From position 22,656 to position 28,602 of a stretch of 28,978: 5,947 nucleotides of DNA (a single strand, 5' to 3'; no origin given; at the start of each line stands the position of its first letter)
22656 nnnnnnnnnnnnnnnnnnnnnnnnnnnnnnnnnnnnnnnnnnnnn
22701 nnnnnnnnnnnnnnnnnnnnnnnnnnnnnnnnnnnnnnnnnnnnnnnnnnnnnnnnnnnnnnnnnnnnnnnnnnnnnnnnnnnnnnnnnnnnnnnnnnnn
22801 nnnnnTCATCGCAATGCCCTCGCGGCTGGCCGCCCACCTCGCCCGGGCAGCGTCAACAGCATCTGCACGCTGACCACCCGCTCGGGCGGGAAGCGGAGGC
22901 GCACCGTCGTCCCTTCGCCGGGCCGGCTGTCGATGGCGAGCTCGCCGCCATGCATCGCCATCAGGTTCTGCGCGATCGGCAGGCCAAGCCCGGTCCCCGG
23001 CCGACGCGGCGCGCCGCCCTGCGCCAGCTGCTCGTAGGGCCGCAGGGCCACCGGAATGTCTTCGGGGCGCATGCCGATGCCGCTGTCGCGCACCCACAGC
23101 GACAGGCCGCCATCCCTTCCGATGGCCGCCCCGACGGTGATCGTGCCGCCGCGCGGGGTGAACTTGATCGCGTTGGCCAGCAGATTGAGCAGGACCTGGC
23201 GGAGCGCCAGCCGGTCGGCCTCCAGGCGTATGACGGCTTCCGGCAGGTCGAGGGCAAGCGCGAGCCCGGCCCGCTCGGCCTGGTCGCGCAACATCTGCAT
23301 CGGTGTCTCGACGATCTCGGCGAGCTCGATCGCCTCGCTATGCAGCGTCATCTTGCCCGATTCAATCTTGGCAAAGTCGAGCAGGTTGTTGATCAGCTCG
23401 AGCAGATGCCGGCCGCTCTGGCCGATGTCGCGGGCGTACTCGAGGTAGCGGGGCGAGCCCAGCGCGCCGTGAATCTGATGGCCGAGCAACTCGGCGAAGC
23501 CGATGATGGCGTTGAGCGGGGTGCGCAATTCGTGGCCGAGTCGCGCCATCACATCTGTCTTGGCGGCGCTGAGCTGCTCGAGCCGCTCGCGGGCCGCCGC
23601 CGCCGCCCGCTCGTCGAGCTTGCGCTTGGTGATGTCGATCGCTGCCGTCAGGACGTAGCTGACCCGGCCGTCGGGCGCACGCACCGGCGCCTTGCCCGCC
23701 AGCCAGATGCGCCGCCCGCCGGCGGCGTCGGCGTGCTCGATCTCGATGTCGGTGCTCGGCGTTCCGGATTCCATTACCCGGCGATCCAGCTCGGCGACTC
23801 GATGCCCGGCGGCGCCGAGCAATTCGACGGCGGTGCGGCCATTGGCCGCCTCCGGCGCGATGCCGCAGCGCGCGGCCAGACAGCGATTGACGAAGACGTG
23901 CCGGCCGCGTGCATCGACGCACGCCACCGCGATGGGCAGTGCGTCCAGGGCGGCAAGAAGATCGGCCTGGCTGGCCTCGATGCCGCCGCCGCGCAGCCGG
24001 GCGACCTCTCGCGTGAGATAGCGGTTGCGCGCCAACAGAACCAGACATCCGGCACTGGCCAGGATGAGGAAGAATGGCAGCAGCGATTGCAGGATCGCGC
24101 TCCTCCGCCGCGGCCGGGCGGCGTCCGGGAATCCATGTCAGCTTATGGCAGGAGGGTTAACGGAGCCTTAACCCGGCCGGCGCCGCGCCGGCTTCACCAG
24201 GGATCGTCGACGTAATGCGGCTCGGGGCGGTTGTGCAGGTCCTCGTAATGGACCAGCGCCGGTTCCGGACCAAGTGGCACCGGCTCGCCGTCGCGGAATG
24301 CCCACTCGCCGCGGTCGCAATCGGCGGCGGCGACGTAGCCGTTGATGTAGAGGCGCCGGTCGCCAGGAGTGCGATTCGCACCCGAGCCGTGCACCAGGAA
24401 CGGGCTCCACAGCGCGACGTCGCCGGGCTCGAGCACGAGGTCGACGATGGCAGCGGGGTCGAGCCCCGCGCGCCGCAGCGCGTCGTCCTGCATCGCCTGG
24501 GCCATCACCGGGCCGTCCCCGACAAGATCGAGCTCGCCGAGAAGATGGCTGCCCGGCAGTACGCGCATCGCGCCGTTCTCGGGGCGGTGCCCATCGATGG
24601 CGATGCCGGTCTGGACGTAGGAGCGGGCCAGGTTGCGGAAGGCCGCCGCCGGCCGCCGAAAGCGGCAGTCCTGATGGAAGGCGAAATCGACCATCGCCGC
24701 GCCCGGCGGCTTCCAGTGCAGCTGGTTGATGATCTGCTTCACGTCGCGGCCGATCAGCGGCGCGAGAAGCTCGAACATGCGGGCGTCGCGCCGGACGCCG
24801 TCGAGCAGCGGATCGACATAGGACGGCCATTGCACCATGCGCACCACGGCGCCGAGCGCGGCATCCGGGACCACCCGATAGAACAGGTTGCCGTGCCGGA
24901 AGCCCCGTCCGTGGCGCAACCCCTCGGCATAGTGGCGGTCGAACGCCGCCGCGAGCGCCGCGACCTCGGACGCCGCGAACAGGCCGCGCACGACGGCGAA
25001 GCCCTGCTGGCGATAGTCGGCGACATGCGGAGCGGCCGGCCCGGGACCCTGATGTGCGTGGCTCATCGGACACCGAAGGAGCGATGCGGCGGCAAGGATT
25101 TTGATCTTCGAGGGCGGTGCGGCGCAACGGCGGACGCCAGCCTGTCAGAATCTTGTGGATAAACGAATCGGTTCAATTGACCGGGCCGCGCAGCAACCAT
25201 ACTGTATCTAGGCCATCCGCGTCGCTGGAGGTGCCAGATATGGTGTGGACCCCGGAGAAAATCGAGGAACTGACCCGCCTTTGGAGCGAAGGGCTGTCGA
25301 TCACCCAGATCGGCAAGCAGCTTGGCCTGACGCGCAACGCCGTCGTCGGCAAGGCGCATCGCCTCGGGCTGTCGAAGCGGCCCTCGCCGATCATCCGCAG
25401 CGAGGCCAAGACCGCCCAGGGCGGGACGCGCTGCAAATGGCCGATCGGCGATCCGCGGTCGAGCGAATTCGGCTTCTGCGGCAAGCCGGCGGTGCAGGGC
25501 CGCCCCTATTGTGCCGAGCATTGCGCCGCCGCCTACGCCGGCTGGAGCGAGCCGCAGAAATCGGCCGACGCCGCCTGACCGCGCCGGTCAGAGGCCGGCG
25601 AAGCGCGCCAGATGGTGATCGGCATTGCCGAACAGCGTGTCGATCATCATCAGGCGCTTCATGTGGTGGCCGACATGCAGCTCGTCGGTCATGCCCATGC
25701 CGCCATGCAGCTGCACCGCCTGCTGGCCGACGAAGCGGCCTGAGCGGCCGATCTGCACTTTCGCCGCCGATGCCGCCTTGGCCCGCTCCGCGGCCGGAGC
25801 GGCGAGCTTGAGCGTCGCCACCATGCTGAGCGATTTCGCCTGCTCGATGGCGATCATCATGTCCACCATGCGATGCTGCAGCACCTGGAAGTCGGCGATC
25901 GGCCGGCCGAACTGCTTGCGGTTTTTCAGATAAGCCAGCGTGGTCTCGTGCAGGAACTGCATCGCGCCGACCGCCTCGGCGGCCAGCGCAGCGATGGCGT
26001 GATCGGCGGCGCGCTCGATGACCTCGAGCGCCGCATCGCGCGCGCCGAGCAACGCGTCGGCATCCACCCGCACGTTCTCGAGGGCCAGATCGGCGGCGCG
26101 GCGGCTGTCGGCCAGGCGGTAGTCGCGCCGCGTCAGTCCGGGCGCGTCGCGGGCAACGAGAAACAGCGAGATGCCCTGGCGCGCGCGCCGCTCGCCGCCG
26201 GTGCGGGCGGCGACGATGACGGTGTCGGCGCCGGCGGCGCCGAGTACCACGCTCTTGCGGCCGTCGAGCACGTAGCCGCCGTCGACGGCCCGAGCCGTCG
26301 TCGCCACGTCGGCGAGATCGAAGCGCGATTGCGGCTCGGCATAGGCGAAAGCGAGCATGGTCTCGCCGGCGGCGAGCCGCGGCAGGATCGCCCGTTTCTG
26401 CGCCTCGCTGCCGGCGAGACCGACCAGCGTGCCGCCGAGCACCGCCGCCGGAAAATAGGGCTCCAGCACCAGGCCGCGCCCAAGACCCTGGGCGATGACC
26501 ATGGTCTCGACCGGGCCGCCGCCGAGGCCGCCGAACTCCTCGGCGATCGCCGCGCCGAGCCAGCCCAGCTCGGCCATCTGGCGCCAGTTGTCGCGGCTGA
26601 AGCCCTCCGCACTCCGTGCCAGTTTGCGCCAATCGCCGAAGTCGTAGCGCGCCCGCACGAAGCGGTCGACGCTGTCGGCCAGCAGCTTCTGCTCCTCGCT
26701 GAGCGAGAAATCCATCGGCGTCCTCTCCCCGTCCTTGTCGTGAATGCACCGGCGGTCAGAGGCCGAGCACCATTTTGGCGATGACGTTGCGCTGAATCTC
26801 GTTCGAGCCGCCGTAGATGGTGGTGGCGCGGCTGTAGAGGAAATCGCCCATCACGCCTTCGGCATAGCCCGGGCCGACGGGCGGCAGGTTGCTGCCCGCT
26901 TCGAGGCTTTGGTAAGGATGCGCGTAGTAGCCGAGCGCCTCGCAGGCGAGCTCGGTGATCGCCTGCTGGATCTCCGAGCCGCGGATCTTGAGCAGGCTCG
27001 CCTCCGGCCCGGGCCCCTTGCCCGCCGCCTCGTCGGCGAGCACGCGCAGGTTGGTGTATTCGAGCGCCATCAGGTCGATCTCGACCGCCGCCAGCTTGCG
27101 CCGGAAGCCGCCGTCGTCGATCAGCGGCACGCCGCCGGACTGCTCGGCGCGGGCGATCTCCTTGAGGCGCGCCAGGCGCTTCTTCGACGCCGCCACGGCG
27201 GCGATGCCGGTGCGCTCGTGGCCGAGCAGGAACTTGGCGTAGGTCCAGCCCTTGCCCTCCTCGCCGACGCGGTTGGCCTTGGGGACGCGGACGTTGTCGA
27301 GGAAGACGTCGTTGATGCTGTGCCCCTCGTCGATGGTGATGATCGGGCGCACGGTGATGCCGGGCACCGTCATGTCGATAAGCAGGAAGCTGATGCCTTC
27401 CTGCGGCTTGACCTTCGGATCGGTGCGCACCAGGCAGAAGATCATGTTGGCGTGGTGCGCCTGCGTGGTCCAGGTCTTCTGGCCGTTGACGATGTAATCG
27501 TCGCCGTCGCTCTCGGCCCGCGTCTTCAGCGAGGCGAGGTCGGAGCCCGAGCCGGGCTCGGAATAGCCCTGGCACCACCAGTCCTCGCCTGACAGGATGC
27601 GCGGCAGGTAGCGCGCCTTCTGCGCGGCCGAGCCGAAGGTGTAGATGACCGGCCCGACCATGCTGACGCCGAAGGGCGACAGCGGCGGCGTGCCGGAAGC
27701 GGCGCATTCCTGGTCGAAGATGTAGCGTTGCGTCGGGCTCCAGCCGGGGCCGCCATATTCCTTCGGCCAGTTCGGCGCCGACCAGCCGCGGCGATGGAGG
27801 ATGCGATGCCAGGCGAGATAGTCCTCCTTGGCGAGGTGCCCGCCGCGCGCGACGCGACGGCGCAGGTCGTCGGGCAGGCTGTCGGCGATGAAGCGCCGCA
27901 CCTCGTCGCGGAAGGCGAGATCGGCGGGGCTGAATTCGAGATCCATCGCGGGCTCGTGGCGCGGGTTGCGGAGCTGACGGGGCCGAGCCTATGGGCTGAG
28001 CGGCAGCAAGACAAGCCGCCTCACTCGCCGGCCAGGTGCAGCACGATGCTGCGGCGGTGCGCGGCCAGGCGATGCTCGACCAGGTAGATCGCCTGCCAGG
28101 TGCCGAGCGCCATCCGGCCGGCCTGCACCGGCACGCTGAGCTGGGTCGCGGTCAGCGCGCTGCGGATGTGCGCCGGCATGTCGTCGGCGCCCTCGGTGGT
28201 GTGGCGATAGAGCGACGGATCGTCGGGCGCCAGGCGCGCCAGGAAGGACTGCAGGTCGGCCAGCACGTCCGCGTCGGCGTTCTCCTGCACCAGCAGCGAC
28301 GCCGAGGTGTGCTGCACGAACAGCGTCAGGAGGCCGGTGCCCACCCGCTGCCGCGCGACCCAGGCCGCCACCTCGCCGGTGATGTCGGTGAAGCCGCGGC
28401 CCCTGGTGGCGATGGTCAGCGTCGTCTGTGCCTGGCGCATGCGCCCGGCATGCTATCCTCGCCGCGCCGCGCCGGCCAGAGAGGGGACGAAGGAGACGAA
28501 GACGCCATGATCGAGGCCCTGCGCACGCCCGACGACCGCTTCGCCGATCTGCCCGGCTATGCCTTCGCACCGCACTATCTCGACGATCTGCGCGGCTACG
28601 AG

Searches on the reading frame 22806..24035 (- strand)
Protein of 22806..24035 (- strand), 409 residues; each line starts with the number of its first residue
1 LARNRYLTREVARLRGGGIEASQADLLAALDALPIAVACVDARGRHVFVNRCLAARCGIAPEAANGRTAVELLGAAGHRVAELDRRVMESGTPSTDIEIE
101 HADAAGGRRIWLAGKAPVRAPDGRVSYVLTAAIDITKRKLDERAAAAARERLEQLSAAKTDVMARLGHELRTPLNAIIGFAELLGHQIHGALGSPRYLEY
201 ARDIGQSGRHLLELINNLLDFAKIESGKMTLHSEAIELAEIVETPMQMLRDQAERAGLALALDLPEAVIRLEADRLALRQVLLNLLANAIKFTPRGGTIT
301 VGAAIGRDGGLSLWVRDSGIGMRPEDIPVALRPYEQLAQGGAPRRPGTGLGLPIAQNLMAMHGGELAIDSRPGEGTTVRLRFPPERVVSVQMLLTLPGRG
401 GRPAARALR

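Call 12: search_protein_families(library=pfam, proteins=[window:22806-24035:-], max_evalue=0.001)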
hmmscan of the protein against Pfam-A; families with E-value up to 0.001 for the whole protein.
window:22806-24035:- (409 aa): 4 families
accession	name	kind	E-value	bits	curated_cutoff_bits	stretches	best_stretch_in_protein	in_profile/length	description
PF02518.31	HATPase_c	-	9.5e-27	94.1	26.4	1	274-385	2-110/111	Histidine kinase-, DNA gyrase B-, and HSP90-like ATPase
PF08448.16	PAS_4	-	3.3e-18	66.3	23.1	1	30-139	1-109/110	PAS fold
PF00512.31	HisKA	-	2e-16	60.3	26.9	1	158-227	1-66/66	His Kinase A (phospho-acceptor) domain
PF00989.32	PAS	-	9.1e-06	26.1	22.6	1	25-135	2-113/113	PAS fold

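Call 23: find_related_loci(query=window:22806-24035:-, collection=genome_contigs, flank=6000)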
Query window:22806-24035:- (409 aa) in genome_contigs; peptide patterns used: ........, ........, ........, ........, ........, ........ (x = any residue, [..] = any of these).
340 stretches matched a pattern; 125 encode a relative of the query (tblastn E <= 1e-3); the best 80 are kept; 80 distinct loci.
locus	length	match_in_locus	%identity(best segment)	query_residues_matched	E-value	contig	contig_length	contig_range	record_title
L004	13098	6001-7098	40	30-395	2e-75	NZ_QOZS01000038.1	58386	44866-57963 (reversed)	Desertibaculum subflavum strain SYSU D60015 s1731_Contig38, whole genome shotgun sequence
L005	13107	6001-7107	38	41-389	3e-75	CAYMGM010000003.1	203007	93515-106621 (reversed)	MAG TPA_asm: uncultured Rhodospirillaceae bacterium isolate SRP216815_co1_251 genome assembly, contig: NODE_76_length_20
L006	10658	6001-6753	49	139-389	9e-75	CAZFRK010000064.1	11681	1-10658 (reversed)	MAG TPA_asm: uncultured Rhodobacterales bacterium isolate SRP304446_co1_84 genome assembly, contig: NODE_3873_length_116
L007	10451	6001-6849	46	108-389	5e-73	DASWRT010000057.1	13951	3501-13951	MAG TPA_asm: Stellaceae bacterium isolate SMAG_U3529 k141_1608445, whole genome shotgun sequence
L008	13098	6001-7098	40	22-389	1e-72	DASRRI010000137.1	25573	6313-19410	MAG TPA_asm: Dongiaceae bacterium isolate SMAG_U4637 k141_2166831, whole genome shotgun sequence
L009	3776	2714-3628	44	107-409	4e-73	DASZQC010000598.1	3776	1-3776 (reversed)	MAG TPA_asm: Dongiaceae bacterium isolate SMAG_U5987 k141_388837, whole genome shotgun sequence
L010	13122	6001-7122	39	13-387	1e-72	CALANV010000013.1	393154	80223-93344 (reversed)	MAG TPA_asm: uncultured Rhodospirillales bacterium isolate SRR5251193_bin.29_CONCOCT_v1.1_MAG genome assembly, contig: E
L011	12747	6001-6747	48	134-383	6e-72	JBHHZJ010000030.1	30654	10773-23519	MAG: Kiloniellaceae bacterium isolate Maj_1_bin.32 NODE_574_length_30654_cov_15.249191, whole genome shotgun sequence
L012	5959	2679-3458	44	128-387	1e-71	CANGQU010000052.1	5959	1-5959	MAG: Alphaproteobacteria bacterium isolate RE-15aug16-38 genome assembly, contig: RE-15aug16-C26640, whole genome shotgu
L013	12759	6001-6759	44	134-386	9e-72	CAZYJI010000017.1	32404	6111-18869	MAG TPA_asm: uncultured Alphaproteobacteria bacterium isolate SRP219642_co7_48 genome assembly, contig: NODE_1836_length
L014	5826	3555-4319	50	134-389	7e-72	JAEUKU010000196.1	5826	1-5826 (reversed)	MAG: Rhodospirillaceae bacterium isolate new MAG-103 k141_2635920, whole genome shotgun sequence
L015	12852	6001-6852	44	107-389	9e-71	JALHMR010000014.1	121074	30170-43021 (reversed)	MAG: Rhodospirillaceae bacterium isolate Bin_39_2_2 c_000000000983, whole genome shotgun sequence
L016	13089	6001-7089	41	28-388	7e-70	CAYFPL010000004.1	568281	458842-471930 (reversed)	MAG TPA_asm: uncultured Rhodospirillaceae bacterium isolate ERP019367_co1_99 genome assembly, contig: NODE_15_length_568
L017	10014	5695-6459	47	134-389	7e-70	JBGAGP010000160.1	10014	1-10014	MAG: Dongiaceae bacterium isolate MAG_MBR_H125.41 MBRH125-41_opera_contig_10796, whole genome shotgun sequence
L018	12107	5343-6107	47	134-389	6e-70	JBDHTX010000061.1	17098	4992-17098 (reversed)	MAG: Dongiaceae bacterium isolate AS-MICRO-OLR.196 NODE_12923_length_17098_cov_23.835778, whole genome shotgun sequence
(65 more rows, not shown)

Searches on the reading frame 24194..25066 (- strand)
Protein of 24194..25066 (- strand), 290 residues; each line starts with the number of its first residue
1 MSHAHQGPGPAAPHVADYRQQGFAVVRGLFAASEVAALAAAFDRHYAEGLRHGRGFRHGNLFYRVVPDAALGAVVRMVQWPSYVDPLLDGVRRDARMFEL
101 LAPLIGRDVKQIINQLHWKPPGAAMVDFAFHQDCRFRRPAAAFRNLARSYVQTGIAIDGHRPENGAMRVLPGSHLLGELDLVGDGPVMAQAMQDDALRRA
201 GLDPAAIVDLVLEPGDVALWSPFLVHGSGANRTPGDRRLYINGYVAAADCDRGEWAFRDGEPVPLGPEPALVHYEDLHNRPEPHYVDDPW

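Call 12: search_protein_families(library=pfam, proteins=[window:24194-25066:-], max_evalue=0.001)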
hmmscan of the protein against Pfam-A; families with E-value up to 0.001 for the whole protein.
window:24194-25066:- (290 aa): 1 family
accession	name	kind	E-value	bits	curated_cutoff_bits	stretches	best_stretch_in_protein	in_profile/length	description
PF05721.19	PhyH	-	7.2e-25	88.9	22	1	18-238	1-212/213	Phytanoyl-CoA dioxygenase (PhyH)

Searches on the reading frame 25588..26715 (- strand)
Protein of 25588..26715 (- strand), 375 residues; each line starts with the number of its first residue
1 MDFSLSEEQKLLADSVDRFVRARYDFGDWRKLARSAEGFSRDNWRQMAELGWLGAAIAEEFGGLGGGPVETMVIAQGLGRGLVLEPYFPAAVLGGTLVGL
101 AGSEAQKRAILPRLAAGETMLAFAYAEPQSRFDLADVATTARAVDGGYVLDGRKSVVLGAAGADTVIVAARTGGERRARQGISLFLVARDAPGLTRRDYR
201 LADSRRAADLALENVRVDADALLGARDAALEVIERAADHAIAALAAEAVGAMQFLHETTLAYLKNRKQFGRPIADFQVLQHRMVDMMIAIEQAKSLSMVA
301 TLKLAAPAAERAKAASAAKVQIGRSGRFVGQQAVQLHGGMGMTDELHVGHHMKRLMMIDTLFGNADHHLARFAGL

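Call 12: search_protein_families(library=pfam, proteins=[window:25588-26715:-], max_evalue=0.001)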
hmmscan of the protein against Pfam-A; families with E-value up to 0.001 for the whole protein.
window:25588-26715:- (375 aa): 3 families
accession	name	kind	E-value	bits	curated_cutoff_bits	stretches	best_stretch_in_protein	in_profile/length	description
PF00441.29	Acyl-CoA_dh_1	-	2.8e-25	89.7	22.4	1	231-369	5-142/150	Acyl-CoA dehydrogenase, C-terminal domain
PF02771.21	Acyl-CoA_dh_N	-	6e-21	75.4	22.9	1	6-118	1-113/113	Acyl-CoA dehydrogenase, N-terminal domain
PF02770.24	Acyl-CoA_dh_M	-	4.6e-17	62.4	33.3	1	122-208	1-87/97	Acyl-CoA dehydrogenase, middle domain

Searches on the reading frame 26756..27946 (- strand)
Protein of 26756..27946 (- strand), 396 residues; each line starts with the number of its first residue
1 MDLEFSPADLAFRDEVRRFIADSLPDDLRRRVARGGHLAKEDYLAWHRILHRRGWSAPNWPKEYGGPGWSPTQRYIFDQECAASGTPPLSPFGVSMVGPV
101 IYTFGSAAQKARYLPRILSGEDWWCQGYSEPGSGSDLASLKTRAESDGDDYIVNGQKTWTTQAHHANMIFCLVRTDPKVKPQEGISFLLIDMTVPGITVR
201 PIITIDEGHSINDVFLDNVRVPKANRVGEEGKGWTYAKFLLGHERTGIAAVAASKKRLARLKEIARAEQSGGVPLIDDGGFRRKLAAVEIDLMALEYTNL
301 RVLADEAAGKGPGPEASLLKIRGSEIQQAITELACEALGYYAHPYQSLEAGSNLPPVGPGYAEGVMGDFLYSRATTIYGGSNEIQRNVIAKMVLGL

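Call 12: search_protein_families(library=pfam, proteins=[window:26756-27946:-], max_evalue=0.001)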
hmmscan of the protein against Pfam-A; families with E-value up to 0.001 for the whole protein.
window:26756-27946:- (396 aa): 3 families
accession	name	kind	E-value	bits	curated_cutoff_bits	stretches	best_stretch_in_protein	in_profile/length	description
PF00441.29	Acyl-CoA_dh_1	-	9.4e-22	78.2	22.4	1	231-393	1-149/150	Acyl-CoA dehydrogenase, C-terminal domain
PF02770.24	Acyl-CoA_dh_M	-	3.8e-20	72.3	33.3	1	125-204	1-80/97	Acyl-CoA dehydrogenase, middle domain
PF02771.21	Acyl-CoA_dh_N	-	1.3e-18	67.9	22.9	1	9-121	4-113/113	Acyl-CoA dehydrogenase, N-terminal domain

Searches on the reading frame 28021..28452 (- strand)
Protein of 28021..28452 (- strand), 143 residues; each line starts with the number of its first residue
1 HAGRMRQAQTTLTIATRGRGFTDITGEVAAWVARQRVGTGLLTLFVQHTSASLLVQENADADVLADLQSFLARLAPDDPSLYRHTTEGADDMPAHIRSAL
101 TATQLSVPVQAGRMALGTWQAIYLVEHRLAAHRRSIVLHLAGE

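Call 12: search_protein_families(library=pfam, proteins=[window:28021-28452:-], max_evalue=0.001)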
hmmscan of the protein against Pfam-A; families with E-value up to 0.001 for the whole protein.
window:28021-28452:- (143 aa): 1 family
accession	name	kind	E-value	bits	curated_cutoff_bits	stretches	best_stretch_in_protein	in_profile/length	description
PF01894.22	UPF0047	-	1.4e-39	135.3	27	1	23-139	1-116/117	Uncharacterised protein family UPF0047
